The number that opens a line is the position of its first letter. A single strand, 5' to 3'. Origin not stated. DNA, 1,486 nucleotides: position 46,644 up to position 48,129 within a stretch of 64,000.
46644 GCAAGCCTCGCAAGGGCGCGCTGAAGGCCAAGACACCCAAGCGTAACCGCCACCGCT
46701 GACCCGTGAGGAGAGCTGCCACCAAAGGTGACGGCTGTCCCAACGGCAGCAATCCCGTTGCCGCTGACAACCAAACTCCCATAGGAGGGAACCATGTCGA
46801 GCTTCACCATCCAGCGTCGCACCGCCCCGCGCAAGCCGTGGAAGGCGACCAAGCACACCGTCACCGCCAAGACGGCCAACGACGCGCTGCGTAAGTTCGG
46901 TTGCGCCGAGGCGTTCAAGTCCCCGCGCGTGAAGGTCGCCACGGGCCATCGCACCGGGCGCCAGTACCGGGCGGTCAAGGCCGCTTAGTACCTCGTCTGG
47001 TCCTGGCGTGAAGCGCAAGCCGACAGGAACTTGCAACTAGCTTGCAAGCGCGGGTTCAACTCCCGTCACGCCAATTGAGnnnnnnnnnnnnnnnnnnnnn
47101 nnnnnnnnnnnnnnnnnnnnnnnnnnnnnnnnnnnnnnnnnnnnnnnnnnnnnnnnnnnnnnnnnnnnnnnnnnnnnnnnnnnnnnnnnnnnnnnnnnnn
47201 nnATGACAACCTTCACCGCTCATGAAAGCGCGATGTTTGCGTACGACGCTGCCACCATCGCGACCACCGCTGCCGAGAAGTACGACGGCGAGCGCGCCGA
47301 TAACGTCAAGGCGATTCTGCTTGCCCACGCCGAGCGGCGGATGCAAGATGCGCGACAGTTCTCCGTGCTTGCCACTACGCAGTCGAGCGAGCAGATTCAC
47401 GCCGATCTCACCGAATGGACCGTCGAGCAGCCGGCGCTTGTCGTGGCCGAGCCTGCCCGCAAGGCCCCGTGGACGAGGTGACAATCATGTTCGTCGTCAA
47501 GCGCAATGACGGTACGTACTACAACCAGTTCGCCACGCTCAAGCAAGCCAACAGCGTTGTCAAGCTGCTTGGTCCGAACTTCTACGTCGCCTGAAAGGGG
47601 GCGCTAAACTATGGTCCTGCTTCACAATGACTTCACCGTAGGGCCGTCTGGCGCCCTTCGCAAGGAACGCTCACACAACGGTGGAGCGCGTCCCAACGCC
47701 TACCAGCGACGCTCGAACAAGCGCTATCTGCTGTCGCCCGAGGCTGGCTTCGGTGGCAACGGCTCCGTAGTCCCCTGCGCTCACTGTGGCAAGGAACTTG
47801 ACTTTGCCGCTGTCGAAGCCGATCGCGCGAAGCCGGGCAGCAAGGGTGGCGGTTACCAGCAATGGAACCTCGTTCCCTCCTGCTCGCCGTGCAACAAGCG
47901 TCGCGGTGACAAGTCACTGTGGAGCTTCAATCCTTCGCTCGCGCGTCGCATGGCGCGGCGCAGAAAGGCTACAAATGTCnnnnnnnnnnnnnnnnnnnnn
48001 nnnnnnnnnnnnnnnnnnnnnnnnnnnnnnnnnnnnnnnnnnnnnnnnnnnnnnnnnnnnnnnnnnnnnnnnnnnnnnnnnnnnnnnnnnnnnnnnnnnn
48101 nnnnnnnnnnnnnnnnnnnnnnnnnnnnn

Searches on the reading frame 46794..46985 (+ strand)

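Call 107: search_protein_families(library=pfam, proteins=[window:46794-46985:+], max_evalue=1)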
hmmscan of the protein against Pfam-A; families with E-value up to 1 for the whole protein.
window:46794-46985:+ (64 aa): 1 family
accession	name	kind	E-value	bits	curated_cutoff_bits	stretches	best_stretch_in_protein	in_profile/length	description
PF06258.17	Mito_fiss_Elm1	-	0.08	12.5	27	1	7-63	20-74/304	Mitochondrial fission ELM1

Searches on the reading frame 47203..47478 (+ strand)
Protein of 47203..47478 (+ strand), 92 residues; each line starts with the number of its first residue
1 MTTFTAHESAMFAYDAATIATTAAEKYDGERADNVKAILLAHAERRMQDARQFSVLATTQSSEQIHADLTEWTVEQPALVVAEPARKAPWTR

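Call 107: search_protein_families(library=pfam, proteins=[window:47203-47478:+], max_evalue=1)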
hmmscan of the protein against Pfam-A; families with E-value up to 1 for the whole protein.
window:47203-47478:+ (92 aa): 1 family
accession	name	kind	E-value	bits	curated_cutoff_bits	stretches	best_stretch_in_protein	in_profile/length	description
PF06174.16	DUF987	-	0.16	12.4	25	1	8-49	18-60/65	Protein of unknown function (DUF987)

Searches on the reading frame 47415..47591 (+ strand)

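Call 107: search_protein_families(library=pfam, proteins=[window:47415-47591:+], max_evalue=1)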
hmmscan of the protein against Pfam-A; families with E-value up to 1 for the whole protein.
window:47415-47591:+ (59 aa): 1 family
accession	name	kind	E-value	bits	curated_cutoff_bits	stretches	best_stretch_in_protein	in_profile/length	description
PF03444.21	HrcA_DNA-bdg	-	0.11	12.6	21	1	23-55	28-60/79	Winged helix-turn-helix transcription repressor, HrcA DNA-binding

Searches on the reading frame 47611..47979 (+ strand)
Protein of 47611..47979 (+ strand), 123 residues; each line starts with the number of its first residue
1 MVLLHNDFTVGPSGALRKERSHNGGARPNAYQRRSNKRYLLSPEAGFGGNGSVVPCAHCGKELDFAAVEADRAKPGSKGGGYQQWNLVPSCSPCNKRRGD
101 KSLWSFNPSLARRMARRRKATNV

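Call 14: search_protein_families(library=pfam, proteins=[window:47611-47979:+], max_evalue=0.01)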
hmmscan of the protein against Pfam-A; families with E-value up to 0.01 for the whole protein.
window:47611-47979:+ (123 aa): 2 families
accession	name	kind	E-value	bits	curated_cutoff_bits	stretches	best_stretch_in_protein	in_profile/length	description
PF14279.12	HNH_5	-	2.3e-06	27.9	27.5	1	56-101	1-46/56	HNH endonuclease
PF01844.29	HNH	-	2.9e-05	24.6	21.4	1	56-101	1-47/47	HNH endonuclease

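Call 65: find_homologous_proteins(query=window:47611-47979:+, max_evalue=1e-8)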
Query window:47611-47979:+ (123 aa): 3 proteins with E <= 1e-8 among 20 candidates.
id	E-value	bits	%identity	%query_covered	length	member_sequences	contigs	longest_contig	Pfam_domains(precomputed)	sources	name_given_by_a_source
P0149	6.8e-79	280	100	100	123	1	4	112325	-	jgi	-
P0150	1.9e-47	179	72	87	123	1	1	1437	PF01844.30,PF14279.13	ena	-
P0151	2.5e-44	168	69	98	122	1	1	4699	PF01844.30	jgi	jgi:hypothetical protein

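Call 66: find_encoding_contigs(protein=P0151, flank=10000, max_places=3)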
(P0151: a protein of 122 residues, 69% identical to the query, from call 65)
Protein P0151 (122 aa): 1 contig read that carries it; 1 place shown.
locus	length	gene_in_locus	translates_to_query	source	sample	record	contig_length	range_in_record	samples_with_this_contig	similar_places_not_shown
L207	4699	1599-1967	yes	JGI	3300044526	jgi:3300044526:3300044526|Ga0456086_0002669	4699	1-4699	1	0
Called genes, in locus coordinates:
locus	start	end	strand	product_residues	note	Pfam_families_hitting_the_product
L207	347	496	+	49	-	-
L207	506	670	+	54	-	-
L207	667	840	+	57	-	-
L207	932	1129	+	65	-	-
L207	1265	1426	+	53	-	-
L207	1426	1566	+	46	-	-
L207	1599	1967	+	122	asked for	PF01844:HNH (weak)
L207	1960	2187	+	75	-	-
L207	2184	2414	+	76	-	-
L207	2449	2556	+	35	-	-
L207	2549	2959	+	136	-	-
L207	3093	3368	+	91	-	-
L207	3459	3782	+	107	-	-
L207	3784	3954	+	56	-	-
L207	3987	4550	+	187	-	-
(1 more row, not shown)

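Call 67: find_encoding_contigs(protein=P0150, flank=10000, max_places=3)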
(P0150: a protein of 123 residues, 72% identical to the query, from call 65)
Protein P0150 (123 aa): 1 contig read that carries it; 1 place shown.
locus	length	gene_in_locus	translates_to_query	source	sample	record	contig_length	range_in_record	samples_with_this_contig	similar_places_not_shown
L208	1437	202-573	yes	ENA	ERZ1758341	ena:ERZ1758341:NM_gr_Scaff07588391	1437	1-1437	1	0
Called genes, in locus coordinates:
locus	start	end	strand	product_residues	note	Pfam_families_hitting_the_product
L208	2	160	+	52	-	?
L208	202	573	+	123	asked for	PF01844:HNH (weak), PF14279:HNH_5 (weak)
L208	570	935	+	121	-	-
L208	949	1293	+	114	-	-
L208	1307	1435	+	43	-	?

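Call 98: find_related_loci(query=A5, collection=viral_contigs, flank=10000)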
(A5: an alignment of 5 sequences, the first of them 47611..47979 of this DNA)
Query A5 (123 aa) in viral_contigs; peptide patterns used: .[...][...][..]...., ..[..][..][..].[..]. (x = any residue, [..] = any of these).
88 stretches matched a pattern; 8 encode a relative of the query (tblastn E <= 1e-3); 8 distinct loci.
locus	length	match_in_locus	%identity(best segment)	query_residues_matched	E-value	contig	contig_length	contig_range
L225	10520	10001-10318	60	18-123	1e-42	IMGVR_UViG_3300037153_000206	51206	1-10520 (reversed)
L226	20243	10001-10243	44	24-111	1e-17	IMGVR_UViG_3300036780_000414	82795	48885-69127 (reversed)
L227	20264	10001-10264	40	13-111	7e-16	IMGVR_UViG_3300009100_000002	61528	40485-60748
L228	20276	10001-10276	40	10-107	2e-15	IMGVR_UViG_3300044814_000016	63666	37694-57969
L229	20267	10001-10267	38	11-106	4e-15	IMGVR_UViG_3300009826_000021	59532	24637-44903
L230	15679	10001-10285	40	24-114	6e-15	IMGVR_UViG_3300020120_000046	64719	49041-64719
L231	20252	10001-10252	41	24-103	5e-14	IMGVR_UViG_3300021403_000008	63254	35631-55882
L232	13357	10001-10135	38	56-103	6e-7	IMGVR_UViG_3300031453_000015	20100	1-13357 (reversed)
